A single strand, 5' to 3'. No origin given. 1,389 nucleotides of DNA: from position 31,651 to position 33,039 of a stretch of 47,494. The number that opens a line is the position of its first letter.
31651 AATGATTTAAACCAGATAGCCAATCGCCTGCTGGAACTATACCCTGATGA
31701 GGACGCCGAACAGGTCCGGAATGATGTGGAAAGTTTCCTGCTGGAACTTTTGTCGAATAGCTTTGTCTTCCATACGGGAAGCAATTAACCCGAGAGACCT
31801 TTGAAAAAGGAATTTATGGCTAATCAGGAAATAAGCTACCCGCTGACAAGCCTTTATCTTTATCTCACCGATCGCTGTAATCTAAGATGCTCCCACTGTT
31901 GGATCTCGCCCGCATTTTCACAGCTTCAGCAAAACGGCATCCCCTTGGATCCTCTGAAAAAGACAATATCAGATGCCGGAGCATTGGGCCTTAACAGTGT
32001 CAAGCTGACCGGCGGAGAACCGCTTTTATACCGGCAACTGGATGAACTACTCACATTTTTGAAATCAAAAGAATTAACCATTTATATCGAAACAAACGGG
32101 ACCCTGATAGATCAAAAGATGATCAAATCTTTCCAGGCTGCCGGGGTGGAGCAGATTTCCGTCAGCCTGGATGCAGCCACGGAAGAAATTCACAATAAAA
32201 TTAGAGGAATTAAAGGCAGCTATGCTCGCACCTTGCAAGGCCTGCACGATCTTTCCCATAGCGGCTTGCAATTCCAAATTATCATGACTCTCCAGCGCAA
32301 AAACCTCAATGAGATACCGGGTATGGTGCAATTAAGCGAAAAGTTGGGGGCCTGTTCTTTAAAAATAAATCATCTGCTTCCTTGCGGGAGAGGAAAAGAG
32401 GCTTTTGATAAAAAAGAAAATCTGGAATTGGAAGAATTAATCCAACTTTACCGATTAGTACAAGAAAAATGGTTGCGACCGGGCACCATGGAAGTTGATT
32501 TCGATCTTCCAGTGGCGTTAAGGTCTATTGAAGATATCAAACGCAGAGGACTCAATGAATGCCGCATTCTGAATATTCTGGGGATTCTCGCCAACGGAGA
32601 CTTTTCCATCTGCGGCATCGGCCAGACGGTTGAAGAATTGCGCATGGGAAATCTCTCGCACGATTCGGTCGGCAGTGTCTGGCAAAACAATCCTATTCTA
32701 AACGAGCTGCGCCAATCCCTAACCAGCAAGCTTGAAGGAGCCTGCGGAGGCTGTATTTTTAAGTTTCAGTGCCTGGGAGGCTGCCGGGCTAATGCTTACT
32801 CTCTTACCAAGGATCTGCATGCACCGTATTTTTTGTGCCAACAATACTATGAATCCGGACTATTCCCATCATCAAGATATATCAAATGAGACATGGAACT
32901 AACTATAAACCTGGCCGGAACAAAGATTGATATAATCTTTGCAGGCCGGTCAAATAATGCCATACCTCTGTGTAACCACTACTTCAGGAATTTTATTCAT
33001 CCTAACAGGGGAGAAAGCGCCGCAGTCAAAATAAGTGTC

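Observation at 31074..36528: Orphan RiPP-like cluster: two PqqD/RRE proteins, two radical SAM/SPASM enzymes, an HPr-kinase-like protein, an NTP_transf_5-like protein and a repeat-Cys precursor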

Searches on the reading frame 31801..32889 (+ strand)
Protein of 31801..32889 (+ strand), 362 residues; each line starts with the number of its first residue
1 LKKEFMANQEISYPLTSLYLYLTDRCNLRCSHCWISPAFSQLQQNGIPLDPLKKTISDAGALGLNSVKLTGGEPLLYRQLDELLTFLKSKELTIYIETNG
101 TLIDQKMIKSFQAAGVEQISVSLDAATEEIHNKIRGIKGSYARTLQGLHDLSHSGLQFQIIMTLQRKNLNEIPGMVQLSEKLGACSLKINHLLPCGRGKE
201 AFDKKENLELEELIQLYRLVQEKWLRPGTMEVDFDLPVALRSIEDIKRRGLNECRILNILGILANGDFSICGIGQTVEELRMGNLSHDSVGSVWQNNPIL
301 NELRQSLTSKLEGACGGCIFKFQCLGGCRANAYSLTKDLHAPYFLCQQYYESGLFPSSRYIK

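Call 3: search_protein_families(library=ncbifam, proteins=[window:31801-32889:+], max_evalue=0.01)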
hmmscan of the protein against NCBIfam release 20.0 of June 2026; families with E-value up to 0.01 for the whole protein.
window:31801-32889:+ (362 aa): 91 families (the best 25 are shown)
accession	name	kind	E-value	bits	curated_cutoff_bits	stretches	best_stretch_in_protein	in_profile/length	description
TIGR04251.1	SCM_rSAM_ScmF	equivalog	2.3e-98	329.9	400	1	13-359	1-352/353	SynChlorMet cassette radical SAM/SPASM protein ScmF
TIGR04545.1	rSAM_ahbD_hemeb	equivalog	2.5e-49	168.6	500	2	22-217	6-201/339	heme b synthase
TIGR04053.2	TIGR04053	equivalog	6.7e-43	147.3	395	2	22-215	14-208/366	TIGR04053 family radical SAM/SPASM domain-containing protein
TIGR04055.1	rSAM_NirJ2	equivalog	7.5e-42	144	500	1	23-346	7-322/326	putative heme d1 biosynthesis radical SAM protein NirJ2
TIGR04303.1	GeoRSP_rSAM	equivalog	1.1e-39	137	400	1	21-346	10-324/325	GeoRSP system radical SAM/SPASM protein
NF050035.1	rSAM_WgK_link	exception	2.4e-39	135.4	650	2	20-201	13-193/367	radical SAM/SPASM peptide maturase WgkB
TIGR04546.1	rSAM_ahbC_deAc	equivalog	3.2e-37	128.3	650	1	22-219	45-238/390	12,18-didecarboxysiroheme deacetylase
TIGR03962.1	mycofact_rSAM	equivalog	1.2e-36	126.6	265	1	20-347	16-332/339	mycofactocin radical SAM maturase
TIGR04051.1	rSAM_NirJ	equivalog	1.3e-35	123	515.45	2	22-203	8-187/354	heme d1 biosynthesis radical SAM protein NirJ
TIGR04054.1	rSAM_NirJ1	equivalog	3.4e-33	114.8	650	2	22-223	42-239/387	putative heme d1 biosynthesis radical SAM protein NirJ1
NF045574.1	sacti_mat_StsB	exception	1.1e-32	113.5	625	1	14-340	94-407/466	StsB family radical SAM/SPASM domain sactipeptide maturase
TIGR02109.1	PQQ_syn_pqqE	equivalog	3.1e-31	108.6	381.35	1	12-346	4-330/358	pyrroloquinoline quinone biosynthesis protein PqqE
TIGR04347.1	pseudo_SAM_Halo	equivalog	3.5e-30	105.6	525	2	21-203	43-223/390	TIGR04347 family pseudo-SAM/SPASM protein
TIGR02666.1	moaA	equivalog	1.3e-29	103.3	284.05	1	16-217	10-216/336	GTP 3',8-cyclase MoaA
TIGR04133.1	rSAM_w_lipo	hypoth_equivalog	1.8e-29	102.8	425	1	5-327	13-330/350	TIGR04133 family radical SAM/SPASM protein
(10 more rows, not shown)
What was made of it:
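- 31801..32889 (+): ScmF-like radical SAM/SPASM enzyme, 362 aa (TTG start; an alternative ATG lies 5 codons downstream). TIGR04251 ScmF scores 329.9 bits, below the 400 cutoff (call 3).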

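Call 4: search_protein_families(library=pfam, proteins=[window:31801-32889:+], max_evalue=0.01)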
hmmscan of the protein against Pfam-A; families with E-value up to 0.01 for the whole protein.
window:31801-32889:+ (362 aa): 3 families
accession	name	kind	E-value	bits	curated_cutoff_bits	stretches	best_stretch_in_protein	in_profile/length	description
PF04055.27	Radical_SAM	-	8.7e-26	91.5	29.5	1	21-177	2-164/166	Radical SAM superfamily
PF13186.11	SPASM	-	3.5e-06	27.6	21.5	1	258-318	6-66/67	Iron-sulfur cluster-binding domain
PF13353.11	Fer4_12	-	2.1e-05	25.3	22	1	23-140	12-131/137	4Fe-4S single cluster domain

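Call 74: search_protein_families(library=padloc, proteins=[window:31801-32889:+], max_evalue=0.001)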
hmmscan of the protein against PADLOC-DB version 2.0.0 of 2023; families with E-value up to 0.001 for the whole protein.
window:31801-32889:+ (362 aa): 3 families
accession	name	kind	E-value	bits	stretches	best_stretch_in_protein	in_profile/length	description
PDLC02903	pVip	-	4.4e-22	76.8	1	18-198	2-177/257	Viperins not associated with kinases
PDLC02904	pVip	-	1.5e-18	65.3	1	21-200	8-183/262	Viperins associated with kinases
PDLC02905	pVip-kinase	-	3.3e-11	41.1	1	15-138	181-307/474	Viperin-kinase fusion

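Call 80: search_solved_structures(query=window:31801-32886:+, max_evalue=0.00001)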
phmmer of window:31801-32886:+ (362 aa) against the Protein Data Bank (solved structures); distinct sequences matched with E-value up to 0.00001: 20.
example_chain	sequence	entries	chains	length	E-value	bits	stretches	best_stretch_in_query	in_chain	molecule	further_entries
6c8v_A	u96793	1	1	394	2.9e-20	76.1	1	17-339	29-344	Coenzyme PQQ synthesis protein E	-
6efn_A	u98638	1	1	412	2.4e-17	66.5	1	12-224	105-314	Sporulation killing factor maturation protein SkfB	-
2fb2_A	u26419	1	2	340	2.6e-14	56.5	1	10-171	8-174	Molybdenum cofactor biosynthesis protein A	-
1tv7_A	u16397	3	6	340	2.6e-14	56.5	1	10-171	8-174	Molybdenum cofactor biosynthesis protein A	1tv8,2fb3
5wgg_A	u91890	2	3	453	1.3e-13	54.2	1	3-345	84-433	Radical SAM domain protein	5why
7vob_C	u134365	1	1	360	8.5e-10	41.6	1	18-183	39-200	Cytosylglucuronate decarboxylase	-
7voc_C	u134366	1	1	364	8.7e-10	41.6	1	18-183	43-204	Cytosylglucuronate decarboxylase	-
5v1q_A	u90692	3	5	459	9.9e-10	41.4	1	10-337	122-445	Radical SAM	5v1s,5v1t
8wm2_A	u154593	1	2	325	2.4e-08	36.9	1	22-230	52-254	Fe-S radical SAM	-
2z2u_A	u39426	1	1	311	3e-07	33.3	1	71-223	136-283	UPF0026 protein MJ0257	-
6djt_A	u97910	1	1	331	3.5e-07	33.1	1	71-223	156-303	S-adenosyl-L-methionine-dependent tRNA 4-demethylwyosine synthase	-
4k37_A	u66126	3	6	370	3.9e-07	32.9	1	14-352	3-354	Anaerobic sulfatase-maturating enzyme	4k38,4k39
4k36_A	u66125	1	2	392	4.7e-07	32.6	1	14-352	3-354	Anaerobic sulfatase-maturating enzyme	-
9dgw_A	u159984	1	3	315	5.5e-06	29.1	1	17-149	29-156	Radical SAM core domain-containing protein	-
9dfw_A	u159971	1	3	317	5.5e-06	29.1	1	17-149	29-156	Radical SAM core domain-containing protein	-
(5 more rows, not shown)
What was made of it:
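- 31801..32889 (+): The closest solved structures are PqqE, SkfB and CteB (call 80).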
